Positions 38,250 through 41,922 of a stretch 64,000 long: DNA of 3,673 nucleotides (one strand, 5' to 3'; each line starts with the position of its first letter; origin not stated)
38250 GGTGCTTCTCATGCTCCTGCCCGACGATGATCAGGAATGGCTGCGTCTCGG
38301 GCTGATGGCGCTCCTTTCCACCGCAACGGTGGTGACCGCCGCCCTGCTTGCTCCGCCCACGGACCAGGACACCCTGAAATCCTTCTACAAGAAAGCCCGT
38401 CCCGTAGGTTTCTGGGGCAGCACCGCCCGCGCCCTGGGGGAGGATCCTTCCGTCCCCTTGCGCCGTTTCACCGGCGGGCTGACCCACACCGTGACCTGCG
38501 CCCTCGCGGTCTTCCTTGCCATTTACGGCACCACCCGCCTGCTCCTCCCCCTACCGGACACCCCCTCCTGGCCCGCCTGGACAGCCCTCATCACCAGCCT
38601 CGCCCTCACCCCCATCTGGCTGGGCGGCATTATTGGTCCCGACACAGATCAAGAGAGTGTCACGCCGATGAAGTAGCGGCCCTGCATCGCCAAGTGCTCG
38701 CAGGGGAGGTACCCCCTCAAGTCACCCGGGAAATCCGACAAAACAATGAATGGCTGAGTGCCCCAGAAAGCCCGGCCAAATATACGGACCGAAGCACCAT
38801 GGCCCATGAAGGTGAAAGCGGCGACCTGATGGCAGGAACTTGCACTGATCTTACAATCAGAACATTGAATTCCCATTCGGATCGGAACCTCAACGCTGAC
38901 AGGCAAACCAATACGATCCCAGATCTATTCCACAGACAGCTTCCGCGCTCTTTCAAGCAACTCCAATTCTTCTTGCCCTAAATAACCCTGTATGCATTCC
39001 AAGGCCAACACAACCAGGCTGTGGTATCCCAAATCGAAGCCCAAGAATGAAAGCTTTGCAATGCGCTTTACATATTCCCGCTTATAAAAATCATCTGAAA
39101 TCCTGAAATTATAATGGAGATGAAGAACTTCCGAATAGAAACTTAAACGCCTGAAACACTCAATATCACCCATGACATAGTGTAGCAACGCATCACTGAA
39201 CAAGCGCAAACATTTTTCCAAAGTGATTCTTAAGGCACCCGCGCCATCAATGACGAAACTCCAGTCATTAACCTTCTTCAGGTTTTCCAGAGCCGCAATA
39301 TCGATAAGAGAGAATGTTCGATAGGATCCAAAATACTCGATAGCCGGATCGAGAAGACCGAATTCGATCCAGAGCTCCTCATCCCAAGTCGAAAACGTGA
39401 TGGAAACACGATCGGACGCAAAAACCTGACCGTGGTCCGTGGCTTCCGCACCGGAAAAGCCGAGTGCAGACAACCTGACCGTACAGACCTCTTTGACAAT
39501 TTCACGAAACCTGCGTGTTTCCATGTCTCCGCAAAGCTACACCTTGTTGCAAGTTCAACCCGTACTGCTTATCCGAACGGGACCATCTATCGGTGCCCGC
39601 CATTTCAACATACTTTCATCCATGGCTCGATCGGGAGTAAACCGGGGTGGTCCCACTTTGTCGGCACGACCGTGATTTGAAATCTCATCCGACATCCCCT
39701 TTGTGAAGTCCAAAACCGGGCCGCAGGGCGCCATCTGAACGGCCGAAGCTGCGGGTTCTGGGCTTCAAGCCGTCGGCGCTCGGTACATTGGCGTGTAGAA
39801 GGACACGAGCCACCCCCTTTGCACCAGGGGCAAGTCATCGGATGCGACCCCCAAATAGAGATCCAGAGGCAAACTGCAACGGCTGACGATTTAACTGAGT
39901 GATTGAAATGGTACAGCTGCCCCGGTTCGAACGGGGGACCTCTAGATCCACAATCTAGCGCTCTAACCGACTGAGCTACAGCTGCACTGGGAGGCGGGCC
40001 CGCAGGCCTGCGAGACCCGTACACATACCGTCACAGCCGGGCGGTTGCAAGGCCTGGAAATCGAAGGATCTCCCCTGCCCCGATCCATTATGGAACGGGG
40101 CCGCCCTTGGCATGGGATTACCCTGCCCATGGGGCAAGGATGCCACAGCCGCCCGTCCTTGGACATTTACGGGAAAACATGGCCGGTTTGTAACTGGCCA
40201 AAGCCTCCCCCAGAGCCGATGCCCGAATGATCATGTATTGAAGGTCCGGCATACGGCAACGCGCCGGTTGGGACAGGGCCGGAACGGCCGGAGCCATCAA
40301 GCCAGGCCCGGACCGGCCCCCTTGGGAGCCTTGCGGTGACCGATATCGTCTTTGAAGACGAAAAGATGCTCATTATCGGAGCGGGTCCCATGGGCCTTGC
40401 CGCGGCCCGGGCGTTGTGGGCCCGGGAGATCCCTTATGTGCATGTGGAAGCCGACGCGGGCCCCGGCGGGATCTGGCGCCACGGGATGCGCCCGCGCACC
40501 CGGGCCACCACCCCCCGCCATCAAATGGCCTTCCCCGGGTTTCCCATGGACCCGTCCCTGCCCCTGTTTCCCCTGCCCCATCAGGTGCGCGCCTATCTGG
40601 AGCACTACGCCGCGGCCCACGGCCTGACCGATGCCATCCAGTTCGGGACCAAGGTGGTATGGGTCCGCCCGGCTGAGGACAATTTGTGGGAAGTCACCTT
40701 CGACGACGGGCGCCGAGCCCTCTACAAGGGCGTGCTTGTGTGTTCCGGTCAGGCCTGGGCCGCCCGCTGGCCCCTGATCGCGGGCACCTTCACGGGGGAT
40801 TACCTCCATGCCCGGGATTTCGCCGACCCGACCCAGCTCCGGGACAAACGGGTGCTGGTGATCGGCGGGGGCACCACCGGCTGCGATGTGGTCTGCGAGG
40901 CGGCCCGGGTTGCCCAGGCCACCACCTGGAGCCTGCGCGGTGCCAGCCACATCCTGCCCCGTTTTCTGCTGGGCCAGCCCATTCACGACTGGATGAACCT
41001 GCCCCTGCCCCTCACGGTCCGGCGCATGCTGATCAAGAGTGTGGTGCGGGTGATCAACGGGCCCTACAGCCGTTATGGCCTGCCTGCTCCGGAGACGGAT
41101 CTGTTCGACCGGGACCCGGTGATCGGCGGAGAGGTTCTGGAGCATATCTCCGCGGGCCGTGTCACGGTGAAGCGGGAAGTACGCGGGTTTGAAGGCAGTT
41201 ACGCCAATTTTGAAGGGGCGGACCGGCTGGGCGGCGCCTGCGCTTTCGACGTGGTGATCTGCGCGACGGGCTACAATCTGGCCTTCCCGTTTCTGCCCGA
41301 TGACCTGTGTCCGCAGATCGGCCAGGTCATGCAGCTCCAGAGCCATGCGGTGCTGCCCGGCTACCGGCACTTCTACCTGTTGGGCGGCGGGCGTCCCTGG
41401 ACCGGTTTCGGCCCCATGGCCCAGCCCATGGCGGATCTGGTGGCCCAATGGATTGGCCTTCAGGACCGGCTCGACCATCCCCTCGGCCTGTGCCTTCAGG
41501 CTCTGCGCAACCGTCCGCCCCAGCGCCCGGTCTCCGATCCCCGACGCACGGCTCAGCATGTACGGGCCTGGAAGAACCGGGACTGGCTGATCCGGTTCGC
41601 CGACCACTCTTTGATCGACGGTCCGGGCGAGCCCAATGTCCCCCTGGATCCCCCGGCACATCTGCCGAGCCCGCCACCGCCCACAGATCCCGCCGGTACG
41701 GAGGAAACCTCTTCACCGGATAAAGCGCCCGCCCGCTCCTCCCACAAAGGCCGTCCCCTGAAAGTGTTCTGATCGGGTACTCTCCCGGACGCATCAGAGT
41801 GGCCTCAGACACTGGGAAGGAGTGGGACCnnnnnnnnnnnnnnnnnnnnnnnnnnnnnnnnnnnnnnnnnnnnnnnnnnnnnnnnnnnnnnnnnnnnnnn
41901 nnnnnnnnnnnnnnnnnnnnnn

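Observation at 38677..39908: Low-GC islet abutting the 3' end of tRNA-His with a single orphan 199-aa protein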

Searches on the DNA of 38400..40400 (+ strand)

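Call 26: search_rna_families(source=window, start=38400, end=40400, threshold=evalue, max_evalue=1)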
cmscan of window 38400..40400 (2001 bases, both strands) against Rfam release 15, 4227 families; matches with E-value up to 1: 2.
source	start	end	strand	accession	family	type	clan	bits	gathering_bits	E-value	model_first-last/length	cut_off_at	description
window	39912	39985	-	RF00005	tRNA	Gene; tRNA;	CL00001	68.4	29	2.7e-14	1-71/71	no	tRNA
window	40252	40346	-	RF01721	Pseudomon-groES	Cis-reg;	-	23.3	50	0.18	1-111/111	no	Pseudomon-groES RNA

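Call 65: search_dna_similar(query=window:38677-39908:+, collection=plasmids, mode=distant, max_evalue=0.01, max_rows=10)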
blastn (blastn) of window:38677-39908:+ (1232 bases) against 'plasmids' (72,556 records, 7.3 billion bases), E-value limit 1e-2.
No match.

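Call 66: search_dna_similar(query=window:38677-39908:+, collection=phages, mode=distant, max_evalue=0.01, max_rows=10)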
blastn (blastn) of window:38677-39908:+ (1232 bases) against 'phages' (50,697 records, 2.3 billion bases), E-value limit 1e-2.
No match.

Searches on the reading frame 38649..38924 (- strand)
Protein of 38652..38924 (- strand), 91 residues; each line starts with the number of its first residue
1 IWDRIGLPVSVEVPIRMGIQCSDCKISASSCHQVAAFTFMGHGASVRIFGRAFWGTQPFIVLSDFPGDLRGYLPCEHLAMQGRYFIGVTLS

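Call 57: search_protein_families(library=pfam, proteins=[window:38649-38906:-], max_evalue=1)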
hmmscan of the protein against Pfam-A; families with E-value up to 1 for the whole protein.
window:38649-38906:- (85 aa): 0 families

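Call 73: search_protein_families(library=pfam, proteins=[window:38652-38924:-], max_evalue=1)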
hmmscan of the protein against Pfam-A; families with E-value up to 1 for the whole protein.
seq(91 aa): 0 families

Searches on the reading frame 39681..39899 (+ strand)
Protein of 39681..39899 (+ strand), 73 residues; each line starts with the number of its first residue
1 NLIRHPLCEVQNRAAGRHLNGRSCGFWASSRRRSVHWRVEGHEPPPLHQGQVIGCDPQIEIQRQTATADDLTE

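Call 73: search_protein_families(library=pfam, proteins=[window:39681-39899:+, window:39707-39883:+], max_evalue=1)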
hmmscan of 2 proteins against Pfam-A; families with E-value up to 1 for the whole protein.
seq(73 aa): 1 family
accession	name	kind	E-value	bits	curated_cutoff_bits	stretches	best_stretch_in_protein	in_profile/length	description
PF00622.36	SPRY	-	0.079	13.5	26.3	1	20-55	33-71/121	SPRY domain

seq(59 aa): 0 families

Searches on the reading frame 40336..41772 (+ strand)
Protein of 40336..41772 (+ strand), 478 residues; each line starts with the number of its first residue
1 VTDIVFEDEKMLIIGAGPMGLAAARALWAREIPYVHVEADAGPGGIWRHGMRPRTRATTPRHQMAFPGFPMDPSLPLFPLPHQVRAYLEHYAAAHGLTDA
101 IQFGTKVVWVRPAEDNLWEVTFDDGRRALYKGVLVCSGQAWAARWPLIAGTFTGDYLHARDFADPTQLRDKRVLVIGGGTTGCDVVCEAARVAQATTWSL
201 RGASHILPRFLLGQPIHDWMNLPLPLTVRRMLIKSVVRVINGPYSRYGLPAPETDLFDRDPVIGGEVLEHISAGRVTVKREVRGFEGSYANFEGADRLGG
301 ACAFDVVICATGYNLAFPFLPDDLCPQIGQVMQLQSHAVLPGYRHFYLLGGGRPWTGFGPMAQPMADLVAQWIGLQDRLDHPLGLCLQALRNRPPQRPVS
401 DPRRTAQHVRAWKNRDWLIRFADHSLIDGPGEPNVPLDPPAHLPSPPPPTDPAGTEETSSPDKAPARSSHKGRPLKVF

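Call 6: search_protein_families(library=pfam, proteins=[window:40336-41772:+], max_evalue=1)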
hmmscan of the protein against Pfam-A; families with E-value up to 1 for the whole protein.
window:40336-41772:+ (478 aa): 15 families
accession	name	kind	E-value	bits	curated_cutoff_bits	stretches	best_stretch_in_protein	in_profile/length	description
PF00743.25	FMO-like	-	1.6e-34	119.7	22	1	10-325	3-342/532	Flavin-binding monooxygenase-like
PF13738.12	Pyr_redox_3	-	1.9e-11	44.2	30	1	12-203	1-197/305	Pyridine nucleotide-disulphide oxidoreductase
PF07992.20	Pyr_redox_2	-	8.6e-10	38.9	26.1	1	10-198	2-170/291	Pyridine nucleotide-disulphide oxidoreductase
PF13434.12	Lys_Orn_oxgnase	-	1.1e-06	28.4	21.3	1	93-195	104-213/339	L-lysine 6-monooxygenase/L-ornithine 5-monooxygenase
PF13450.12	NAD_binding_8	-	7.8e-06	26.5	21.9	1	13-57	1-45/68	NAD(P)-binding Rossmann-like domain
PF01266.30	DAO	-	8.4e-06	26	27.9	1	12-165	3-148/353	FAD dependent oxidoreductase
PF01488.26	Shikimate_DH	-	0.00041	20.9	24.3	1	6-37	10-41/138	Shikimate / quinate 5-dehydrogenase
PF13454.12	NAD_binding_9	-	0.00069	20.1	21.8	1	13-65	2-59/155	FAD-NAD(P)-binding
PF00070.33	Pyr_redox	-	0.00098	20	22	1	172-197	1-26/82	Pyridine nucleotide-disulphide oxidoreductase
PF13241.12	NAD_binding_7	-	0.0037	18.2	22.1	0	167-183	4-20/104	Putative NAD(P)-binding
PF01946.23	Thi4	-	0.0047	16.6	26.2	1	8-51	17-62/235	Thi4 family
PF00899.27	ThiF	-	0.099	12.2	28.1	0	166-186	16-36/238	ThiF family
PF01494.25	FAD_binding_3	-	0.14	11.8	22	1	11-38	4-31/349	FAD binding domain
PF01262.27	AlaDh_PNT_C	-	0.22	11.4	23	0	171-193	29-51/214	Alanine dehydrogenase/PNT, C-terminal domain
PF13389.11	DUF4107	-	0.28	11.7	27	1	238-282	115-158/167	Protein of unknown function (DUF4107)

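Call 42: find_homologous_proteins(query=window:40336-41772:+, max_evalue=1e-40)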
Query window:40336-41772:+ (478 aa): 121 proteins with E <= 1e-40 among 8000 candidates; the best 120 are listed.
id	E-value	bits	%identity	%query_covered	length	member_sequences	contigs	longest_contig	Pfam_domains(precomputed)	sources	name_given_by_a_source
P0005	0.0e+0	1089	100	96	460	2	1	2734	PF13434.13,PF00743.26,PF07992.21,PF13738.13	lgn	-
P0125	1.0e-114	402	45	91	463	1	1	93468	PF13434.13,PF00743.26,PF13450.13,PF07992.21,PF13738.13,PF13454.13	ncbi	-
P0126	1.4e-114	402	44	92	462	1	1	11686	PF13434.13,PF00743.26,PF13450.13,PF07992.21,PF13738.13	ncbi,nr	ncbi:MAG: NAD(P)/FAD-dependent oxidoreductase [Alphaproteobacteria bacterium]|nr:MAG: NAD(P)/FAD-dep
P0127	2.2e-111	391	45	90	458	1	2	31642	PF13434.13,PF00743.26,PF13450.13,PF07992.21,PF13738.13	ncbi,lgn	-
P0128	1.4e-110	388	44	90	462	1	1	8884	PF01266.31,PF13434.13,PF00743.26,PF13450.13,PF07992.21,PF00070.34,PF13738.13,PF13454.13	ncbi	-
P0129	8.0e-108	379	42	90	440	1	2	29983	PF13434.13,PF00743.26,PF07992.21,PF00070.34,PF13738.13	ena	-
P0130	1.4e-105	372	43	90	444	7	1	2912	PF01266.31,PF13434.13,PF00743.26,PF07992.21,PF00070.34,PF13738.13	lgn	-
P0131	2.5e-104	368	45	88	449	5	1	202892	PF13434.13,PF00743.26,PF13450.13,PF07992.21,PF13738.13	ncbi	-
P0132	6.2e-101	357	41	86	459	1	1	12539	PF13434.13,PF00743.26,PF07992.21,PF13738.13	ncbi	-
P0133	1.9e-100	355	42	84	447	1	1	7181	PF01266.31,PF13434.13,PF00743.26,PF13450.13,PF07992.21,PF00070.34,PF13738.13,PF13454.13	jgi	jgi:hypothetical protein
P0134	2.1e-100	355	41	82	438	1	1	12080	PF13434.13,PF00743.26,PF07992.21,PF13738.13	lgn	-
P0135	5.3e-98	347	42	87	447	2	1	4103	PF01266.31,PF13434.13,PF00743.26,PF13450.13,PF07992.21,PF00070.34,PF13738.13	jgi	jgi:cation diffusion facilitator CzcD-associated flavoprotein CzcO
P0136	1.4e-97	345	42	85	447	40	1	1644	PF01266.31,PF13434.13,PF00743.26,PF13450.13,PF07992.21,PF00070.34,PF13738.13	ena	-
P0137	1.1e-95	339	41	85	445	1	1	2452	PF13434.13,PF00743.26,PF13450.13,PF07992.21,PF13738.13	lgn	-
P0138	1.1e-94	336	41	85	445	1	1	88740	PF13434.13,PF00743.26,PF07992.21,PF13738.13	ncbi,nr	ncbi:MAG: NAD(P)-binding domain-containing protein [Pyrinomonadaceae bacterium]|nr:NAD(P)-binding do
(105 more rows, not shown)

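Call 43: find_encoding_contigs(protein=P0125, flank=8000, max_places=2)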
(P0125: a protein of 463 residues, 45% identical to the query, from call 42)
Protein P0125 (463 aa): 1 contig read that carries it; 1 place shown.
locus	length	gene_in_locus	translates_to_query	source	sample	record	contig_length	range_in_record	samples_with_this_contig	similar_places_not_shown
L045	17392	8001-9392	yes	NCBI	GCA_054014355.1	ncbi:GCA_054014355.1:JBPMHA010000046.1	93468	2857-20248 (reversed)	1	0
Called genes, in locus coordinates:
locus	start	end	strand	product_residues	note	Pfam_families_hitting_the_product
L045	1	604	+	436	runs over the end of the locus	PF25917:BSH_RND, PF25973:BSH_CzcB, PF25954:Beta-barrel_RND_2, PF25990:Beta-barrel_YknX (weak)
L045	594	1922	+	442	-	PF12704:MacB_PCD, PF02687:FtsX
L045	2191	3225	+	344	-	PF00022:Actin, PF06723:MreB_Mbl, PF11104:PilM_2 (faint), PF00012:HSP70, PF14450:FtsA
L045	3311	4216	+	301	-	PF04085:MreC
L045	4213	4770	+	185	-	PF04093:MreD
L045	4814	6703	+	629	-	PF03717:PBP_dimer, PF00905:Transpeptidase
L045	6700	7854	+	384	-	PF01098:FTSW_RODA_SPOVE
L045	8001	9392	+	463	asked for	PF00743:FMO-like, PF07992:Pyr_redox_2, PF13450:NAD_binding_8 (faint), PF13454:NAD_binding_9 (faint), PF13738:Pyr_redox_3, PF13434:Lys_Orn_oxgnase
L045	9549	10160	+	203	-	PF09917:DUF2147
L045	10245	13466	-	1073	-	PF14850:Pro_dh-DNA_bdg, PF01619:Pro_dh, PF00171:Aldedh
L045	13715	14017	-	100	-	PF01329:Pterin_4a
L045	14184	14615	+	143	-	PF06262:Zincin_1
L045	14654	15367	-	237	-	PF02146:SIR2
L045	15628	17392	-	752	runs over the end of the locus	PF04453:LptD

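Call 44: find_encoding_contigs(protein=P0131, flank=8000, max_places=2)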
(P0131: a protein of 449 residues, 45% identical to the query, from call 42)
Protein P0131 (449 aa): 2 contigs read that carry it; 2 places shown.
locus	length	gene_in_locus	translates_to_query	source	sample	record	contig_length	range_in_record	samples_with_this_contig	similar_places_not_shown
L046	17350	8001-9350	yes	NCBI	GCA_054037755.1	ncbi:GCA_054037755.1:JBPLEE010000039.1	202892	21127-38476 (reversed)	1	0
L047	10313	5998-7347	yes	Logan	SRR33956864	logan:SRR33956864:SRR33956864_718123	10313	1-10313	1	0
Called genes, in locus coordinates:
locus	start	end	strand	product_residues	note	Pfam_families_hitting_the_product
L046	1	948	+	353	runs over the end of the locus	PF13191:AAA_16 (weak), PF01745:IPT (weak), PF01715:IPPT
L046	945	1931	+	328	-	PF03807:F420_oxidored, PF07991:KARI_N, PF01450:KARI_C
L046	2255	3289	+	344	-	PF00022:Actin, PF06723:MreB_Mbl, PF11104:PilM_2 (faint), PF00012:HSP70, PF14450:FtsA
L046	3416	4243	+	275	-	PF04085:MreC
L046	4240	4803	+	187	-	-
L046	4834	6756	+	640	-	PF03717:PBP_dimer, PF00905:Transpeptidase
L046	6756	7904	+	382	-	PF01098:FTSW_RODA_SPOVE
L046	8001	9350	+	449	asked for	PF00743:FMO-like, PF07992:Pyr_redox_2, PF13450:NAD_binding_8 (weak), PF13738:Pyr_redox_3, PF13434:Lys_Orn_oxgnase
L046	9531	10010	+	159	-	PF09917:DUF2147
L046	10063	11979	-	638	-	PF01425:Amidase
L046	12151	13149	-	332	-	PF00490:ALAD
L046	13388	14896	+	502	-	PF00171:Aldedh, PF05893:LuxC (weak)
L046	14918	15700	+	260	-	-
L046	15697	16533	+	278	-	PF02517:Rce1-like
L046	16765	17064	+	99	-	-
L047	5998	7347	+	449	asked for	PF00743:FMO-like, PF07992:Pyr_redox_2, PF13450:NAD_binding_8 (weak), PF13738:Pyr_redox_3, PF13434:Lys_Orn_oxgnase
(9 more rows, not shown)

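Call 45: find_encoding_contigs(protein=P0127, flank=8000, max_places=2)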
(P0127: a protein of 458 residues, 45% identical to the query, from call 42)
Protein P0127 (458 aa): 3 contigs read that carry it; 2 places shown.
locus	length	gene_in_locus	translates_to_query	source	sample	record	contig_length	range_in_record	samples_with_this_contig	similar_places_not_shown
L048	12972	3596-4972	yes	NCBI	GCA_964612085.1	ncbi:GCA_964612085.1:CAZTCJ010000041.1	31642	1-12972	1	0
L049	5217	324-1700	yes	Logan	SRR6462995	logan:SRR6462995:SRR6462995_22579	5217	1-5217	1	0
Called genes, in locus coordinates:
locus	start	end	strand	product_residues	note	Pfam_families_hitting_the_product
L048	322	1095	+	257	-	PF01738:DLH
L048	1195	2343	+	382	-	-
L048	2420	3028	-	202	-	PF07589:PEP_exosort_dom (weak)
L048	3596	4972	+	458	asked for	PF07992:Pyr_redox_2, PF00743:FMO-like, PF13450:NAD_binding_8 (weak), PF13738:Pyr_redox_3, PF13434:Lys_Orn_oxgnase (weak)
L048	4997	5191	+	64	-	PF19849:DUF6324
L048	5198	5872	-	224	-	PF02481:DNA_processg_A (faint), PF18306:LDcluster4, PF03641:Lysine_decarbox (weak)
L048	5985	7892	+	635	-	PF08448:PAS_4 (faint), PF00512:HisKA, PF02518:HATPase_c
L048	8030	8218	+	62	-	PF04324:Fer2_BFD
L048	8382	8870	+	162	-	PF00210:Ferritin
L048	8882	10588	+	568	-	PF00528:BPD_transp_1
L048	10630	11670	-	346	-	PF13531:SBP_bac_11, PF01547:SBP_bac_1, PF13416:SBP_bac_8, PF13343:SBP_bac_6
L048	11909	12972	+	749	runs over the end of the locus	PF05170:AsmA, PF05359:DUF748, PF13116:YhdP (faint), PF05170:AsmA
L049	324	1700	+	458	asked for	PF07992:Pyr_redox_2, PF00743:FMO-like, PF13450:NAD_binding_8 (weak), PF13738:Pyr_redox_3, PF13434:Lys_Orn_oxgnase (weak)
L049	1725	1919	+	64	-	PF19849:DUF6324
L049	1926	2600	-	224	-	PF02481:DNA_processg_A (faint), PF18306:LDcluster4, PF03641:Lysine_decarbox (weak)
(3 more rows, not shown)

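Call 51: find_encoding_contigs(protein=P0126, flank=10000, max_places=2)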
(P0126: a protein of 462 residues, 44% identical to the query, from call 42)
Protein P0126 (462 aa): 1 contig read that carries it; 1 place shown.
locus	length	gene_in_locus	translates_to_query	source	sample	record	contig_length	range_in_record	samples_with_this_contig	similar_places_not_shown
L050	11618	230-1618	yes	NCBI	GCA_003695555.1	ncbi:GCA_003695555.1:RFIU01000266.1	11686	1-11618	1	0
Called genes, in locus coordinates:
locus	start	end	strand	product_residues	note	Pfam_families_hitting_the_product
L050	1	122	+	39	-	PF01098:FTSW_RODA_SPOVE (weak)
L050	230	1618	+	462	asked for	PF00743:FMO-like, PF07992:Pyr_redox_2, PF13450:NAD_binding_8 (faint), PF13738:Pyr_redox_3, PF13434:Lys_Orn_oxgnase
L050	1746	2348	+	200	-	PF09917:DUF2147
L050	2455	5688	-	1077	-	PF14850:Pro_dh-DNA_bdg, PF01619:Pro_dh, PF00171:Aldedh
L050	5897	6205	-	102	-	PF01329:Pterin_4a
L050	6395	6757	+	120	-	PF06262:Zincin_1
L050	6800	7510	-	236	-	PF02146:SIR2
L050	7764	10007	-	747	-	PF04453:LptD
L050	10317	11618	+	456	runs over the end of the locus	PF02789:Peptidase_M17_N, PF00883:Peptidase_M17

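Call 52: find_encoding_contigs(protein=P0128, flank=10000, max_places=2)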
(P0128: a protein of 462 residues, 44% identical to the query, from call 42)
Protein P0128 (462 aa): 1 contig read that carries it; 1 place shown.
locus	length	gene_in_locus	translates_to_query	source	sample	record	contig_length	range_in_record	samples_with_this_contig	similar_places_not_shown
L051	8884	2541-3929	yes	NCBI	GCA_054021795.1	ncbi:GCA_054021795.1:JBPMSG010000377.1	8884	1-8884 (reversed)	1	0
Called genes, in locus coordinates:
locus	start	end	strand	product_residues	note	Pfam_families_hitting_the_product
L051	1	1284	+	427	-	?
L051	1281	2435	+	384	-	PF01098:FTSW_RODA_SPOVE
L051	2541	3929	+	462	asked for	PF00070:Pyr_redox (faint), PF00743:FMO-like, PF01266:DAO (faint), PF07992:Pyr_redox_2, PF13450:NAD_binding_8 (weak), PF13454:NAD_binding_9 (faint), PF13738:Pyr_redox_3, PF13434:Lys_Orn_oxgnase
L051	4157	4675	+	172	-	PF09917:DUF2147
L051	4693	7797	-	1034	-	PF14850:Pro_dh-DNA_bdg, PF01619:Pro_dh, PF00171:Aldedh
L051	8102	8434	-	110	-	PF01329:Pterin_4a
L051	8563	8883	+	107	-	?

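Call 55: find_related_loci(query=A1, collection=metagenome_contigs, flank=10000)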
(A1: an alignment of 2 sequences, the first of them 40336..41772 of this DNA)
Query A1 (478 aa) in metagenome_contigs; peptide patterns used: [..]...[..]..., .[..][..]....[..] (x = any residue, [..] = any of these).
463 stretches matched a pattern; 7 encode a relative of the query (tblastn E <= 1e-3); 7 distinct loci.
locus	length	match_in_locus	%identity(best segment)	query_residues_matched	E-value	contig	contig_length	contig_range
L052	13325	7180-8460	42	9-440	2e-112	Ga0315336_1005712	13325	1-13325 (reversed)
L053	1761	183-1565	42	9-469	7e-118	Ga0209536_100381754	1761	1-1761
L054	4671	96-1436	41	4-449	6e-104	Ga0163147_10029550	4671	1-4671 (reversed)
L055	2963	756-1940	43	4-402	3e-105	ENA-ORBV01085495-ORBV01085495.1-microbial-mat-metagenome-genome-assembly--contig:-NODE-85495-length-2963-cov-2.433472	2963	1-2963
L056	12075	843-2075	39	9-422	1e-91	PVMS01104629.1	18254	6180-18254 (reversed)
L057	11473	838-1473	29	7-220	3e-9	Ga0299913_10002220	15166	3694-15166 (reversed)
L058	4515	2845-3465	27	12-220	5e-8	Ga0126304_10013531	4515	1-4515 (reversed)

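Call 57: search_protein_families(library=pfam, proteins=[L048:2420-3028:-, L048:1195-2343:+], max_evalue=1)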
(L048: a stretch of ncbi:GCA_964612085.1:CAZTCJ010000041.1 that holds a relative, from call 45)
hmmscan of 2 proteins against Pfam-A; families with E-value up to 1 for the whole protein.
L048:2420-3028:- (202 aa): 1 family
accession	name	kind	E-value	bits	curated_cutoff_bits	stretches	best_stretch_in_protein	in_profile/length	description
PF07589.16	PEP-CTERM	-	9.9e-07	29.1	20.7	1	172-195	2-24/24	PEP-CTERM motif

L048:1195-2343:+ (382 aa): 2 families
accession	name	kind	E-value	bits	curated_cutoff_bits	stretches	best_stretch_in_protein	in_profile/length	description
PF14664.11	RICTOR_N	-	0.079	12.4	28.5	1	280-351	255-329/371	Rapamycin-insensitive companion of mTOR, N-term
PF07264.17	EI24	-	0.19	12.3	32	1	198-271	12-76/199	Sulfate transporter CysZ/Etoposide-induced protein 2.4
